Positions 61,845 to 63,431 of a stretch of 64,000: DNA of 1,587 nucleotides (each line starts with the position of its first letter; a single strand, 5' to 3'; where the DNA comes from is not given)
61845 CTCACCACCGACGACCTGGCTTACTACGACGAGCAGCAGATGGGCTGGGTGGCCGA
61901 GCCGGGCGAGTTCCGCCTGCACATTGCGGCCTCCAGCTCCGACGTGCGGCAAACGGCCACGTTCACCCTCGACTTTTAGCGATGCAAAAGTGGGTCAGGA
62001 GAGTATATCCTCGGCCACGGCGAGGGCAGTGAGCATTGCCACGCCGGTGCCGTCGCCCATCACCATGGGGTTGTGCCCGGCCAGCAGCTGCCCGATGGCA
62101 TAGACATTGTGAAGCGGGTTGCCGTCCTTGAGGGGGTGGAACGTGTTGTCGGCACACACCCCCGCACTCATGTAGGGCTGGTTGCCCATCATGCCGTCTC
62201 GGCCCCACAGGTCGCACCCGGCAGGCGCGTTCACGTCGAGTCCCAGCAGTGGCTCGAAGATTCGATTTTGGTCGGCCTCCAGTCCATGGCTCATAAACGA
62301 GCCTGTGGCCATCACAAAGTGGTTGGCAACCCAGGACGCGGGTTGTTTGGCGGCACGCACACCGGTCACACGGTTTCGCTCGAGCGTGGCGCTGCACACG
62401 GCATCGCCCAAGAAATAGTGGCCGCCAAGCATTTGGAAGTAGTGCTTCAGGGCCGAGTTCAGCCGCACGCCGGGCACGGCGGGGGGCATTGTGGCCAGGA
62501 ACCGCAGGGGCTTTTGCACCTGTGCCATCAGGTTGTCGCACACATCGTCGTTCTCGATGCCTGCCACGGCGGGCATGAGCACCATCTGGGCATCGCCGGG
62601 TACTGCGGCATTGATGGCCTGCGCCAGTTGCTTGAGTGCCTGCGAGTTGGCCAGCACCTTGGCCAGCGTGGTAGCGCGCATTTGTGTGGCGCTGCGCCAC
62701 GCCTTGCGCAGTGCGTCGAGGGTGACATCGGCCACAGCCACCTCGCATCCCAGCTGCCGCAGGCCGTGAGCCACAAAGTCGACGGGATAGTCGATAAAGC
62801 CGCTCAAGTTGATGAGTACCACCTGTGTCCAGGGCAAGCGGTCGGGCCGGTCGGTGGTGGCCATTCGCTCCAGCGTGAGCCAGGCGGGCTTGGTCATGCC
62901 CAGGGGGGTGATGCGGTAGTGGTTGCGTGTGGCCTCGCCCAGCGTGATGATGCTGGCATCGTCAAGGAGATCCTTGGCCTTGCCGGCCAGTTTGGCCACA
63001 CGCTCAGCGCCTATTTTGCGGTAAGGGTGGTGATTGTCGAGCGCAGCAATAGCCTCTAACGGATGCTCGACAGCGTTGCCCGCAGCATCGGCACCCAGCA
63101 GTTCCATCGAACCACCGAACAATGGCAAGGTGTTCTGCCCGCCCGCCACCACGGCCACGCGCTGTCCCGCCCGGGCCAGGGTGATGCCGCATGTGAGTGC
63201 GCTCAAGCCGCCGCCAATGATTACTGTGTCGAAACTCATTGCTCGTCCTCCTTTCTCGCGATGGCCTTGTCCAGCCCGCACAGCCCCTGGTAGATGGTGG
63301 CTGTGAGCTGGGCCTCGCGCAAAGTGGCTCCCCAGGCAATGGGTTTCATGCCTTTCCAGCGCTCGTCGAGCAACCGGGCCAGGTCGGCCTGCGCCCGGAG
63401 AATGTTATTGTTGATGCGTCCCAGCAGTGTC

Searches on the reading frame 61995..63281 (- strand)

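Call 75: search_protein_families(library=pfam, proteins=[window:61995-63281:-], max_evalue=0.001)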
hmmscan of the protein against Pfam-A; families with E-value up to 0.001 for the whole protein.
window:61995-63281:- (428 aa): 4 families
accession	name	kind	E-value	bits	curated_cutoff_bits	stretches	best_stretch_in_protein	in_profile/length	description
PF00890.30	FAD_binding_2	-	5.4e-41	141.6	20.4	1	18-414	1-414/414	FAD binding domain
PF07992.20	Pyr_redox_2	-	1.6e-05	24.9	26.1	1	17-109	1-102/291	Pyridine nucleotide-disulphide oxidoreductase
PF01266.30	DAO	-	1.8e-05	24.9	27.9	0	18-48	1-31/353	FAD dependent oxidoreductase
PF00070.33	Pyr_redox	-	0.00037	21.4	22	0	19-59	2-42/82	Pyridine nucleotide-disulphide oxidoreductase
